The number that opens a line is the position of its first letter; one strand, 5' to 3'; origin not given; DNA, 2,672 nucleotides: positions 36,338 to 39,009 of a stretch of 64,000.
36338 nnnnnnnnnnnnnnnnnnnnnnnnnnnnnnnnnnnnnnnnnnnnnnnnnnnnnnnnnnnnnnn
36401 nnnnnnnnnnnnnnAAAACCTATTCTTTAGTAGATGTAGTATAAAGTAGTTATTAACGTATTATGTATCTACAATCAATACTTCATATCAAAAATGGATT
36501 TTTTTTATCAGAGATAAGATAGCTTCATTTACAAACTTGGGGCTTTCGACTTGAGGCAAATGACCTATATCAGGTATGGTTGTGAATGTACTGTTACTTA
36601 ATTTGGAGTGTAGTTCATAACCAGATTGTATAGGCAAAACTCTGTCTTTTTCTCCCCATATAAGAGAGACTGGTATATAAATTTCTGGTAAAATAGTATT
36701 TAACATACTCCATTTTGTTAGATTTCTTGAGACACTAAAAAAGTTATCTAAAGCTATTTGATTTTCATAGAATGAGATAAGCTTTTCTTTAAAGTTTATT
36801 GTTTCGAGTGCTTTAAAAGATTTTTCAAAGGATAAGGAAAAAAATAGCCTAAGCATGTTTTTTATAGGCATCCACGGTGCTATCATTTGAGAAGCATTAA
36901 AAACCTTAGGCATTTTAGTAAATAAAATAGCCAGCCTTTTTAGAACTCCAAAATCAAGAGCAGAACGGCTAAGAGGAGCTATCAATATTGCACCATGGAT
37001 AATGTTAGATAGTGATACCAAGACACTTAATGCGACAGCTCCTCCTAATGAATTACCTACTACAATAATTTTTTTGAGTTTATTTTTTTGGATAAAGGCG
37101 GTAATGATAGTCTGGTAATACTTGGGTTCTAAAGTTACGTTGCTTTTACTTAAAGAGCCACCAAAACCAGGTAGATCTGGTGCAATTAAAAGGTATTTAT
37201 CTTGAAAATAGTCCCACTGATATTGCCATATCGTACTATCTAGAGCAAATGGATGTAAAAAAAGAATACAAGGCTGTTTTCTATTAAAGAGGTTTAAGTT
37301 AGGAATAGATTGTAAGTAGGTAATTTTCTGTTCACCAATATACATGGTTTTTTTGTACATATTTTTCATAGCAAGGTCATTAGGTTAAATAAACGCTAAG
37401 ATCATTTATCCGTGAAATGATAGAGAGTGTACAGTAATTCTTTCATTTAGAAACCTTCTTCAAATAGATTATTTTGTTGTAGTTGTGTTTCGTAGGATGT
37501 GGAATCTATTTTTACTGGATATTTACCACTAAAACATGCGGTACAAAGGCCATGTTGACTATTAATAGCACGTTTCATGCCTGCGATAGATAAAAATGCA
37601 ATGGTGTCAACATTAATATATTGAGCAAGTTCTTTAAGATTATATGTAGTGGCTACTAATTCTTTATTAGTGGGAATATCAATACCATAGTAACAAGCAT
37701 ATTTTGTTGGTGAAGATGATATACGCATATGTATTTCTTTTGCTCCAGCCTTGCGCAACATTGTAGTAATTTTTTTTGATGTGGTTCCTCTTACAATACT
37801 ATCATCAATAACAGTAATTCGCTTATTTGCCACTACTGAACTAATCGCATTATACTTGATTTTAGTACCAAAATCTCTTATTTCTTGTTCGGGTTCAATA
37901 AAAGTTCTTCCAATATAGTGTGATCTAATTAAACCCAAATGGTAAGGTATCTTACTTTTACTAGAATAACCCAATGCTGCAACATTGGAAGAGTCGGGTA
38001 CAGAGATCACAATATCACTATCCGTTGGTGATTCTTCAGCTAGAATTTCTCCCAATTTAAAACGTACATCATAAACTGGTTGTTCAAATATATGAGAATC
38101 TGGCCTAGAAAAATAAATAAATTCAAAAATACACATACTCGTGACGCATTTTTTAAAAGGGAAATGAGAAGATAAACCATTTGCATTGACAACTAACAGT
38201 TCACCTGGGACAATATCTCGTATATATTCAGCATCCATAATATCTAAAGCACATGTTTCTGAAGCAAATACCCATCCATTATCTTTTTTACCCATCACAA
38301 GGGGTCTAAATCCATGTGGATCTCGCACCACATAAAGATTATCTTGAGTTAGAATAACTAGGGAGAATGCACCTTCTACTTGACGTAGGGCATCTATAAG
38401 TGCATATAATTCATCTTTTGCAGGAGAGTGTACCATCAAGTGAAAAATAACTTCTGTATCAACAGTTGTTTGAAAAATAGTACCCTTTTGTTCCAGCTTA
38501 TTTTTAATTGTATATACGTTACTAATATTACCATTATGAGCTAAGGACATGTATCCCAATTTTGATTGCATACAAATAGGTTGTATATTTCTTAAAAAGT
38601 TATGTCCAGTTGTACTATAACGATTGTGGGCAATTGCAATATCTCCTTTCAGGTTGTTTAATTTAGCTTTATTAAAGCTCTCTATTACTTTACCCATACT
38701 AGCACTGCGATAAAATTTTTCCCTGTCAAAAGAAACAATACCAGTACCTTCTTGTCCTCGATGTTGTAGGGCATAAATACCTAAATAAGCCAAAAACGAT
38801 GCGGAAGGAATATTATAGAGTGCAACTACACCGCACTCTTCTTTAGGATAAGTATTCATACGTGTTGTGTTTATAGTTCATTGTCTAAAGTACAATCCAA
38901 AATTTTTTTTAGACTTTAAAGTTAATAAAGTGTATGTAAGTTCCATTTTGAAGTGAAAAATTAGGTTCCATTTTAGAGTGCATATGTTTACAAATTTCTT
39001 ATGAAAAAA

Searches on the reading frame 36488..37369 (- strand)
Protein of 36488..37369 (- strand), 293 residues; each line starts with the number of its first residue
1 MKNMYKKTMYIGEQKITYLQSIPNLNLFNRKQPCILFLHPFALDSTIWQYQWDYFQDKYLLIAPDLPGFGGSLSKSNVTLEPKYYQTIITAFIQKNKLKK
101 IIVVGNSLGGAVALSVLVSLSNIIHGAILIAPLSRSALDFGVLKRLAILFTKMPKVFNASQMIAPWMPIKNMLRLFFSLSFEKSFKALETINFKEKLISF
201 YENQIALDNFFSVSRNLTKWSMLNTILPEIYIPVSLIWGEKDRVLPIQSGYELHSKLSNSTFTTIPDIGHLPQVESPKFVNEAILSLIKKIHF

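Call 70: search_protein_families(library=pfam, proteins=[window:36488-37369:-], max_evalue=0.0001)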
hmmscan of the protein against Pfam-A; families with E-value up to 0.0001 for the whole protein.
window:36488-37369:- (293 aa): 3 families
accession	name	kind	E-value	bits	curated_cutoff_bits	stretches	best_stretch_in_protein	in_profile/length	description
PF00561.26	Abhydrolase_1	-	7.5e-20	72.1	25.8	1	34-277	2-245/245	alpha/beta hydrolase fold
PF12697.13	Abhydrolase_6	-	2.8e-19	71.1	26.3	1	35-283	1-217/217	Alpha/beta hydrolase family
PF12146.15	Hydrolase_4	-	3.5e-11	43.3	27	1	52-272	24-234/239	Serine aminopeptidase, S33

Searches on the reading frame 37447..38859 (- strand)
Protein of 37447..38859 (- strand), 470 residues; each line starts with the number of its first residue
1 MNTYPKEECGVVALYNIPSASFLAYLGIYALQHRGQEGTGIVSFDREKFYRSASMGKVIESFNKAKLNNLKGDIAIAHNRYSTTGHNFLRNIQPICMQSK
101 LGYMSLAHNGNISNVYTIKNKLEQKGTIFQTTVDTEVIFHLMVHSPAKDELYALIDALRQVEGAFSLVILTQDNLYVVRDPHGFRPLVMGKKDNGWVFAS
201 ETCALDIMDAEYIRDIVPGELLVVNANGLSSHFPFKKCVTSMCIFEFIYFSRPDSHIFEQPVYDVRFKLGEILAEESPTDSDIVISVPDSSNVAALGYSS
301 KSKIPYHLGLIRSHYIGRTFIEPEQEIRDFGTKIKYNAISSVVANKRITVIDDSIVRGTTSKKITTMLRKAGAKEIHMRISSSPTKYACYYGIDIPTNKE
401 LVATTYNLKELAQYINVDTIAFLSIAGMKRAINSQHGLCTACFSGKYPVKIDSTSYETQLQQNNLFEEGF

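Call 62: search_protein_families(library=pfam, proteins=[window:37447-38859:-], max_evalue=0.00001)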
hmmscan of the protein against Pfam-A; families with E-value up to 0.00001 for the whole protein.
window:37447-38859:- (470 aa): 2 families
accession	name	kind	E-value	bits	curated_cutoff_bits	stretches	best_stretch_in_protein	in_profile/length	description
PF13522.11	GATase_6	-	1.4e-21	77.3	27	1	71-201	9-130/130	Glutamine amidotransferase domain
PF13537.11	GATase_7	-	3e-21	76.1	25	1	90-205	11-121/123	Glutamine amidotransferase domain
